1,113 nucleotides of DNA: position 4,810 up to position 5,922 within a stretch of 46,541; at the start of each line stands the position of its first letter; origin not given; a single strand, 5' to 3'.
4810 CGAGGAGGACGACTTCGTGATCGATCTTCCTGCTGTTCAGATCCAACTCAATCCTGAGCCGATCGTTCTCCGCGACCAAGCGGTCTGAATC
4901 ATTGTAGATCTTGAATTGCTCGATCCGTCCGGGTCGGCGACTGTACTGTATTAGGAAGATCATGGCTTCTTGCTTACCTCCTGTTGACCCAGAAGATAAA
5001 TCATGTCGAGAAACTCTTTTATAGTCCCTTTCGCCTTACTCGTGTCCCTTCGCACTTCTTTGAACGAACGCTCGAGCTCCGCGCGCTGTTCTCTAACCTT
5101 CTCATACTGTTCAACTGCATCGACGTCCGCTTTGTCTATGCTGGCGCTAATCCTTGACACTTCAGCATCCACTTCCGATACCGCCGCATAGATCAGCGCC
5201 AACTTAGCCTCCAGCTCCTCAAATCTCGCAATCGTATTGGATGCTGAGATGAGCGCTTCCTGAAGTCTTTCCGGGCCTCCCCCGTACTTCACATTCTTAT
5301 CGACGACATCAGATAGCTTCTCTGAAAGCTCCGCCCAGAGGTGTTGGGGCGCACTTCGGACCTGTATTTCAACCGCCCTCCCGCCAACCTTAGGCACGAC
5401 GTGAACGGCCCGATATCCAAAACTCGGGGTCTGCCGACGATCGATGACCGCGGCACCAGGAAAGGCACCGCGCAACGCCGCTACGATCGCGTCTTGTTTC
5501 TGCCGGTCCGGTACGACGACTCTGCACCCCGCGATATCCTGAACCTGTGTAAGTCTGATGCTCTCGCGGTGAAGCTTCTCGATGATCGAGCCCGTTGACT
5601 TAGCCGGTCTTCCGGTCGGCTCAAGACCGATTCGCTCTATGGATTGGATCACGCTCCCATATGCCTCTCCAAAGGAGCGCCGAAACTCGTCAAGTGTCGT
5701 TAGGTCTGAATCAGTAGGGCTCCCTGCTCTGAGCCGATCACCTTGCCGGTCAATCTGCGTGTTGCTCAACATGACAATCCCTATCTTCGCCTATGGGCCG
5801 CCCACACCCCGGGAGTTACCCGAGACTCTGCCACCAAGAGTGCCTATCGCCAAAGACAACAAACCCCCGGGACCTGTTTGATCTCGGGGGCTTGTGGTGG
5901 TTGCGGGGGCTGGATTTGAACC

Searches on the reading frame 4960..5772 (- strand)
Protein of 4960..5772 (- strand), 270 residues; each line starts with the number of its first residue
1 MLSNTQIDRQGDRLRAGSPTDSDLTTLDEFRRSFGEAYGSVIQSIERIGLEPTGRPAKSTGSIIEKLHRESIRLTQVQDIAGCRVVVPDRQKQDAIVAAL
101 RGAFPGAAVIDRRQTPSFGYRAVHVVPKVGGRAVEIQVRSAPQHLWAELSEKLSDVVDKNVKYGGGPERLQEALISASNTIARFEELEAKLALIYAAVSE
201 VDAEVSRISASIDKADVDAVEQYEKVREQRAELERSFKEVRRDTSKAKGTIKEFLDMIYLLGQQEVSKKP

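Call 4: search_protein_families(library=pfam, proteins=[window:4960-5772:-], max_evalue=1)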
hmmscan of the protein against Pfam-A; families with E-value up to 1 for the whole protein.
window:4960-5772:- (270 aa): 13 families
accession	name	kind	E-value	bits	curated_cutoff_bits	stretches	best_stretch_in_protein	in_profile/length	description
PF04607.23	RelA_SpoT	-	2.2e-12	47.7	27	1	57-149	3-102/113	Region found in RelA / SpoT proteins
PF17588.7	DUF5486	-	0.0011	19.3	27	1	222-251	5-33/53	Family of unknown function (DUF5486)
PF06419.17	COG6_N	-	0.022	15.4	27.4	1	172-234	23-88/114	Conserved oligomeric complex COG6, N-terminal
PF04102.17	SlyX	-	0.042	14.9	30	1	182-235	3-56/67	SlyX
PF01496.24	V_ATPase_I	-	0.057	11.8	30.7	1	179-263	27-111/815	V-type ATPase 116kDa subunit family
PF03961.19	FapA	-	0.082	12.9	31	1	178-252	152-227/272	Flagellar Assembly Protein A beta solenoid domain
PF04124.18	Dor1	-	0.087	12.1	23.3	1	183-256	8-81/339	Dor1-like family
PF04198.19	Sugar-bind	-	0.1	12.2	27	1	59-112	193-249/257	Putative sugar-binding domain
PF17109.10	Goodbye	-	0.12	13.3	24.8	1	215-263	18-66/120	fungal STAND N-terminal Goodbye domain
PF05008.21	V-SNARE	-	0.12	13.2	25.9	1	171-252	13-89/92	Vesicle transport v-SNARE protein N-terminus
PF05377.16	FlaC_arch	-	0.18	12.6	27.8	0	183-215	1-33/55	Flagella accessory protein C (FlaC)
PF02403.27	Seryl_tRNA_N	-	0.21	12.3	28.2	1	177-257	24-103/108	Seryl-tRNA synthetase N-terminal domain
PF04977.20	DivIC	-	0.27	11.5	28.9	0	175-222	10-59/80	Septum formation initiator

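Call 5: search_protein_families(library=padloc, proteins=[window:4960-5772:-], max_evalue=1)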
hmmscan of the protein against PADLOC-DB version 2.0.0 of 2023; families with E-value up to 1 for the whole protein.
window:4960-5772:- (270 aa): 6 families
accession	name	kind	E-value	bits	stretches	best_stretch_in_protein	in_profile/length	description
PDLC04999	PDC-S33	-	8.3e-26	89.2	1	2-214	8-241/349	-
PDLC02723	PbeC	-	1.5e-05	21.7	1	146-256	359-466/618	PbeC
PDLC02750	PbeC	-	0.0015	15.2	1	169-252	364-444/629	PbeC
PDLC00519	JetC1|JetC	-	0.0021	14.3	1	126-258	613-740/1097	DUF3584 domain; MukB-like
PDLC02722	PbeC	-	0.0042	13.7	1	177-257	373-450/643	PbeC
PDLC03859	LmuB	-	0.014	12.6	1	181-256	362-429/611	-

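Call 6: search_protein_families(library=ncbifam, proteins=[window:4960-5772:-], max_evalue=1)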
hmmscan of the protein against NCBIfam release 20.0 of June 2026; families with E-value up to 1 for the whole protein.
window:4960-5772:- (270 aa): 7 families
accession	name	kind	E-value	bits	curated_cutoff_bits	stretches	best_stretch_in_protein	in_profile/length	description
NF053588.1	GTPPhKinYjbM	equivalog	8.1e-05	22.5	320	1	53-184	41-181/201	GTP diphosphokinase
NF047362.1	CT392_fam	equivalog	0.0014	17.6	160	1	151-245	86-180/383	CT392 family protein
NF045487.1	ASRP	equivalog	0.0018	16.9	300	1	169-253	136-222/593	archaea-specific SMC-related protein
NF052504.1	sll1863_fam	domain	0.0032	17.7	35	1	196-256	11-75/93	sll1863 family stress response protein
NF041034.1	Rad50_Sulf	equivalog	0.0057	14.5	1000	1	170-256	589-677/872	DNA double-strand break repair ATPase Rad50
NF041035.1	Rad50_Halo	equivalog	0.0082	14.5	1000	1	148-252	210-313/883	DNA double-strand break repair ATPase Rad50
NF008124.0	PRK10872.1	equivalog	0.015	13.8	728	1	46-150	243-350/744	GTP diphosphokinase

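Call 8: search_solved_structures(query=window:4960-5772:-, max_evalue=1, show_alignments=2)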
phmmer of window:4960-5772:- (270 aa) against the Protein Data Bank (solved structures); distinct sequences matched with E-value up to 1: 18.
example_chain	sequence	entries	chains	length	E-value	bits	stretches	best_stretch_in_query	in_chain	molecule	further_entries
5f2v_V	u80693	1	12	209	4.3e-06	30.3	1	53-207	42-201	GTP pyrophosphokinase YjbM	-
5ded_D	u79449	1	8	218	4.9e-06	30.1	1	53-207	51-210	GTP pyrophosphokinase YjbM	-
5dec_A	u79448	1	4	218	4.9e-06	30.1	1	53-207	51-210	GTP pyrophosphokinase YjbM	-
5iqr_8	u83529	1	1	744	0.027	17.9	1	46-153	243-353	GTP pyrophosphokinase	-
5kps_A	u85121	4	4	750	0.027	17.8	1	46-153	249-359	GTP pyrophosphokinase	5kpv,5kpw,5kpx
5l3p_z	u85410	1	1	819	0.033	17.6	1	46-153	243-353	GTP pyrophosphokinase,GTP pyrophosphokinase,GTP pyrophosphokinase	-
9s6k_B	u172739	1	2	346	0.081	16.3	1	51-149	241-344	GTP pyrophosphokinase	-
6ewz_A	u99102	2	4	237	0.18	15.1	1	55-154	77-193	GTP pyrophosphokinase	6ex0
6fgk_A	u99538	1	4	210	0.2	15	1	50-161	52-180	GTP pyrophosphokinase YwaC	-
6fgj_A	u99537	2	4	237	0.22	14.8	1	55-154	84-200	GTP pyrophosphokinase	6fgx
9erv_A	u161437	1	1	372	0.25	14.6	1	69-157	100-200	RelA/SpoT family protein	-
7ztb_A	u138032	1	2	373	0.26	14.6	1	69-157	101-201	RelA/SpoT family protein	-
6s2t_A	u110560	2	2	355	0.3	14.4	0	46-91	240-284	(P)ppGpp synthetase I, SpoT/RelA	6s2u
7ohg_A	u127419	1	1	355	0.3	14.4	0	46-91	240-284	Guanosine-3',5'-bis(Diphosphate) 3'-pyrophosphohydrolase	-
6s2v_A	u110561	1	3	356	0.31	14.4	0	46-91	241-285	(P)ppGpp synthetase I, SpoT/RelA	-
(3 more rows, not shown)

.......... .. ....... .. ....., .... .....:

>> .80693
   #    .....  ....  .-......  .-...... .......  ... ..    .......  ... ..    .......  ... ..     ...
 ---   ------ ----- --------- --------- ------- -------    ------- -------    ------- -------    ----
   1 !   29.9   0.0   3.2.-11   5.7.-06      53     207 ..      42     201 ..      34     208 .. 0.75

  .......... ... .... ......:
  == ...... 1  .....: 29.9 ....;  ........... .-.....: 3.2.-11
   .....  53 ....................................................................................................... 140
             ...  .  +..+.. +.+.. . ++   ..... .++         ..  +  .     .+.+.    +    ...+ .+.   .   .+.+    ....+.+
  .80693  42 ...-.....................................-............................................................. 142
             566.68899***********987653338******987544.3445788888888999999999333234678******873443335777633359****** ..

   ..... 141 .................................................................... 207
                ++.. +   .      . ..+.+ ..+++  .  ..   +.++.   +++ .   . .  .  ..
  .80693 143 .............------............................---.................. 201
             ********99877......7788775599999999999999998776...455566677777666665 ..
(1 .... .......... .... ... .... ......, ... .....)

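Call 34: search_solved_structures(query=A4, max_evalue=1, show_alignments=0)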
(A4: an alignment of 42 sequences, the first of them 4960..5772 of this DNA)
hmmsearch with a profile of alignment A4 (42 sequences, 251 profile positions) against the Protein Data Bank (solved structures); distinct sequences matched with E-value up to 1: 28.
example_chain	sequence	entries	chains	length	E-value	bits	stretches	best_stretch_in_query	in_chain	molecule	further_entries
9erv_A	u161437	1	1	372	2.3e-12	50.3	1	4-195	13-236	RelA/SpoT family protein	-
7ztb_A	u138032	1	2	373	2.3e-12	50.2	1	4-195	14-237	RelA/SpoT family protein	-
5f2v_V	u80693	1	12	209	2.5e-12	50.1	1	57-205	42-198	GTP pyrophosphokinase YjbM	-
5dec_A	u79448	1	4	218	3.2e-12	49.8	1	57-205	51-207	GTP pyrophosphokinase YjbM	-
5ded_D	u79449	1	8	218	4.1e-12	49.4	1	57-205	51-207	GTP pyrophosphokinase YjbM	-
2be3_A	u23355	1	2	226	1.8e-10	44.1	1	57-195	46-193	GTP pyrophosphokinase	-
6ewz_A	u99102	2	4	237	1.1e-09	41.4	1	54-197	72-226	GTP pyrophosphokinase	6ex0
6fgj_A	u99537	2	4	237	1.8e-09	40.8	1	54-196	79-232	GTP pyrophosphokinase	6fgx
3l9d_A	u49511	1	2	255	2.1e-09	40.5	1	57-197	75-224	Putative GTP pyrophosphokinase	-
6fgk_A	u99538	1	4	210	2.8e-09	40.1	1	49-157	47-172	GTP pyrophosphokinase YwaC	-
5iqr_8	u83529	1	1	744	4e-05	26.5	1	52-191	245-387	GTP pyrophosphokinase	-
5kps_A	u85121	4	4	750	4.1e-05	26.5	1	52-191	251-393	GTP pyrophosphokinase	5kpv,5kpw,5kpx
5l3p_z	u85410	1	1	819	5.4e-05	26.1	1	52-191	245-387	GTP pyrophosphokinase,GTP pyrophosphokinase,GTP pyrophosphokinase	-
9s6k_B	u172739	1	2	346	0.00036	23.4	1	52-153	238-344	GTP pyrophosphokinase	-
1vj7_A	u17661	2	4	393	0.00052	22.9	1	55-153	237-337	Bifunctional RELA/SPOT | Bifunctional (p)ppGpp synthase/hydrolase RelA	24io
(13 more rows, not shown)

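Call 36: search_solved_structures(query=A4, max_evalue=1e-11, show_alignments=3)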
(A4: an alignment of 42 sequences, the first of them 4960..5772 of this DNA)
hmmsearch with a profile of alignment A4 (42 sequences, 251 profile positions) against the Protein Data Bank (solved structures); distinct sequences matched with E-value up to 1e-11: 5.
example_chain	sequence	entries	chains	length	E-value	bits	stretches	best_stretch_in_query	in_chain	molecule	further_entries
9erv_A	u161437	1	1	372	2.3e-12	50.3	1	4-195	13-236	RelA/SpoT family protein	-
7ztb_A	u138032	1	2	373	2.3e-12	50.2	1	4-195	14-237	RelA/SpoT family protein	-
5f2v_V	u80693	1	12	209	2.5e-12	50.1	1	57-205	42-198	GTP pyrophosphokinase YjbM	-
5dec_A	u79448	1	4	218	3.2e-12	49.8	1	57-205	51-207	GTP pyrophosphokinase YjbM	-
5ded_D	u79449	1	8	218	4.1e-12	49.4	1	57-205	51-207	GTP pyrophosphokinase YjbM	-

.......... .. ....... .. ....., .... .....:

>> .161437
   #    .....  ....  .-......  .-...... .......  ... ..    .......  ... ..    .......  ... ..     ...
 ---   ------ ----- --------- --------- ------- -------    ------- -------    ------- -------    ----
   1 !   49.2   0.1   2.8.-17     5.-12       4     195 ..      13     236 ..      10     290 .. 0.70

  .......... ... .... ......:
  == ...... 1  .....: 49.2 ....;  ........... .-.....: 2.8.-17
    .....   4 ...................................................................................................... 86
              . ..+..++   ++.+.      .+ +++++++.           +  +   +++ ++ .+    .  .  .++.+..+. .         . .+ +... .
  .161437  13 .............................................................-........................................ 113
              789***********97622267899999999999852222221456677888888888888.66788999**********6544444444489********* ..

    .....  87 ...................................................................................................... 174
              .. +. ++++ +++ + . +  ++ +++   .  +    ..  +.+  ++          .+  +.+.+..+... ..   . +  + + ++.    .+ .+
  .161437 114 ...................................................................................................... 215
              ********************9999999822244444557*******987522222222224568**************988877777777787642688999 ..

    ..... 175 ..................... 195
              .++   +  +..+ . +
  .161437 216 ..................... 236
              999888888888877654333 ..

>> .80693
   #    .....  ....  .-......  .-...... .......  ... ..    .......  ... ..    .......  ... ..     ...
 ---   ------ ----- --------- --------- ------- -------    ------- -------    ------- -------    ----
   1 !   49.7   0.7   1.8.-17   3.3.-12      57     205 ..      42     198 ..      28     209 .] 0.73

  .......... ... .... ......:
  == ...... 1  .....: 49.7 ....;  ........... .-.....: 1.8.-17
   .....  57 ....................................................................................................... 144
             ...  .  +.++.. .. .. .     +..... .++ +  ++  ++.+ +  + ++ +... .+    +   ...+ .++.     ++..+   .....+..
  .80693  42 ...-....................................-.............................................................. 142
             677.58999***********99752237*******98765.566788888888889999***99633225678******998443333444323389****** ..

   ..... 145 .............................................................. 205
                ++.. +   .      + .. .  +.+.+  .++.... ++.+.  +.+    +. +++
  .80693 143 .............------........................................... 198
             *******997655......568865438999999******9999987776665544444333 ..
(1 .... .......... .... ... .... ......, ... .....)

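Call 42: find_related_loci(query=A4, collection=viral_contigs, flank=6000)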
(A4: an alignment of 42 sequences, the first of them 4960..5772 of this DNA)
Query A4 (270 aa) in viral_contigs; peptide patterns used: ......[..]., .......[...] (x = any residue, [..] = any of these).
19 stretches matched a pattern; 1 encode a relative of the query (tblastn E <= 1e-3); 1 distinct loci.
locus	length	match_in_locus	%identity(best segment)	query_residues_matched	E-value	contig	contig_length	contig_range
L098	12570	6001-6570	26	1-168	2e-14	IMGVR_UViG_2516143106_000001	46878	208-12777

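Call 58: search_dna_similar(query=window:4960-5772:-, collection=phages, mode=protein, max_evalue=0.001, max_rows=30)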
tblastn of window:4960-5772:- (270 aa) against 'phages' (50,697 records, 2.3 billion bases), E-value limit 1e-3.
Records with a match: 7; places in all: 7; records where one place covers at least 80% of the query: 0.
Best place of each record, by identity: <60% 7.
By first word of the organism name: Mycobacterium 3; Streptococcus 1; Corynebacterium 1; Pasteurella 1; Nitrososphaera 1.
By host as written in the record: Mycobacterium smegmatis mc2 155 2; Mycolicibacterium smegmatis mc^2 155 (synonym: Mycobacterium smegmatis) 1; Streptococcus suis LS2Z 1; Corynebacterium simulans IME1320 1; Pasteurella multocida B:2 1; Candidatus Nitrososphaera sp. EN76 1.
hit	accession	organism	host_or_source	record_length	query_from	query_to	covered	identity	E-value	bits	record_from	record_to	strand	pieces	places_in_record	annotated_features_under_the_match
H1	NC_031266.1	Mycobacterium phage Phrann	Mycobacterium smegmatis mc2 155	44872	53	258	76%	29.9%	3e-15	81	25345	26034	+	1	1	29: hypothetical protein | 30: hypothetical protein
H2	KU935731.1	Mycobacterium phage Phrann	Mycobacterium smegmatis mc2 155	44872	53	258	76%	29.9%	3e-15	81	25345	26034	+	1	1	29: hypothetical protein | 30: hypothetical protein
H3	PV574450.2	Mycobacterium Phage WST1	Mycolicibacterium smegmatis mc^2 155 ...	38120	38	201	61%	31.4%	5e-13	74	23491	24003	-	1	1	hypothetical protein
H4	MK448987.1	Streptococcus phage Javan576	Streptococcus suis LS2Z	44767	53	215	60%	30.2%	1e-4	49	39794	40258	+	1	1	GTP pyrophosphokinase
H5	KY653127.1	Corynebacterium phage IME1320_01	Corynebacterium simulans IME1320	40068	1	163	60%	26.1%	1e-5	52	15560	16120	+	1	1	GTP pyrophosphokinase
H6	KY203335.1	Pasteurella phage PMP-GADVASU-IND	Pasteurella multocida B:2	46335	53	163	41%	34.5%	7e-7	56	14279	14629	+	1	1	none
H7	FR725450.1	Nitrososphaera phage Pro-Nvie1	Candidatus Nitrososphaera sp. EN76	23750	51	149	37%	32.4%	2e-4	48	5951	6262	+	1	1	nvie-Pro1-6: protein with N-terminal Rel_Spo-like domain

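Call 59: get_annotated_region(hit=H1, flank=1500)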
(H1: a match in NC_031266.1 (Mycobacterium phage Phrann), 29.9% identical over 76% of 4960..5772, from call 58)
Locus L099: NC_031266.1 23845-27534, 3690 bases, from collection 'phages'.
description: Mycobacterium phage Phrann, complete genome.
organism: Mycobacterium phage Phrann (NCBI taxid 1821541)
taxonomy: Viruses; Duplodnaviria; Heunggongvirae; Uroviricota; Caudoviricetes; Nclasvirinae; Charlievirus; Charlievirus phrann
host: Mycobacterium smegmatis mc2 155; source: soil; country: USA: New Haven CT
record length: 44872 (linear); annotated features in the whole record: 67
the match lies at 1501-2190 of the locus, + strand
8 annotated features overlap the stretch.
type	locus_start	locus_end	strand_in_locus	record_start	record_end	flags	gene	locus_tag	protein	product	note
CDS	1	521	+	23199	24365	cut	26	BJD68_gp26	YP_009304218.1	endolysin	Lysin B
CDS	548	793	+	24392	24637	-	27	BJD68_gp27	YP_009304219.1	holin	Holin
CDS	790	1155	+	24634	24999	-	28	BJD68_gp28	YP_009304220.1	minor tail protein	-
CDS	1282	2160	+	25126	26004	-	29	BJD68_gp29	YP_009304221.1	hypothetical protein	-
CDS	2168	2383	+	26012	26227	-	30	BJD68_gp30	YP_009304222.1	hypothetical protein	-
CDS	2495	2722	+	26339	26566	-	31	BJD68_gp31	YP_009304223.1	hypothetical protein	-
CDS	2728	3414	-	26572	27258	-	32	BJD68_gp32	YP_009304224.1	hypothetical protein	-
CDS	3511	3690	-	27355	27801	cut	33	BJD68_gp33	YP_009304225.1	HicB-like antitoxin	Antitoxin HicB family of toxin/antitoxin system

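Call 93: find_related_loci(query=A4, collection=metagenome_contigs, flank=2500)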
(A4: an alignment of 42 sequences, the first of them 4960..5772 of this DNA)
Query A4 (270 aa) in metagenome_contigs; peptide patterns used: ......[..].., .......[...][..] (x = any residue, [..] = any of these).
600 stretches matched a pattern (row limit reached: there are more); 547 encode a relative of the query (tblastn E <= 1e-3); the best 80 are kept; 80 distinct loci.
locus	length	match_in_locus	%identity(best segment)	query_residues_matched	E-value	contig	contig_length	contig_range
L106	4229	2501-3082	66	2-194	2e-81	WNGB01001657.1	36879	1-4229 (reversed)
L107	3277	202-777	64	2-192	2e-80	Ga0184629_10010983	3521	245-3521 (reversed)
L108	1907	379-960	62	2-194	9e-81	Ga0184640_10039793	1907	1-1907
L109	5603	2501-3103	59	2-201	3e-77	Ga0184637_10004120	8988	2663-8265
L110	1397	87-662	60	2-192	9e-81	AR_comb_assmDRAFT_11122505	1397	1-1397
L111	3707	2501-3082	60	2-194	7e-76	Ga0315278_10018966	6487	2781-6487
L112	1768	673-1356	51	2-247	9e-79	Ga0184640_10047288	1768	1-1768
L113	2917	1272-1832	61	2-188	2e-75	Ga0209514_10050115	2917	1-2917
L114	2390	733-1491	49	1-249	4e-76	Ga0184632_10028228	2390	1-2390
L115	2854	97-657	61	2-188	1e-75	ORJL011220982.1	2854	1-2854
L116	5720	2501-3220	52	2-242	1e-74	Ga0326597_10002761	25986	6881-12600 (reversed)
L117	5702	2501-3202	54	3-240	1e-74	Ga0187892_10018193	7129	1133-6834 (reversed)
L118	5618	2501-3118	57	2-206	1e-74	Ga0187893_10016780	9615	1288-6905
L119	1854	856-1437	60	2-194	3e-77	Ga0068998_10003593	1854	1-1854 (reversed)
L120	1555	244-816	61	2-191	2e-78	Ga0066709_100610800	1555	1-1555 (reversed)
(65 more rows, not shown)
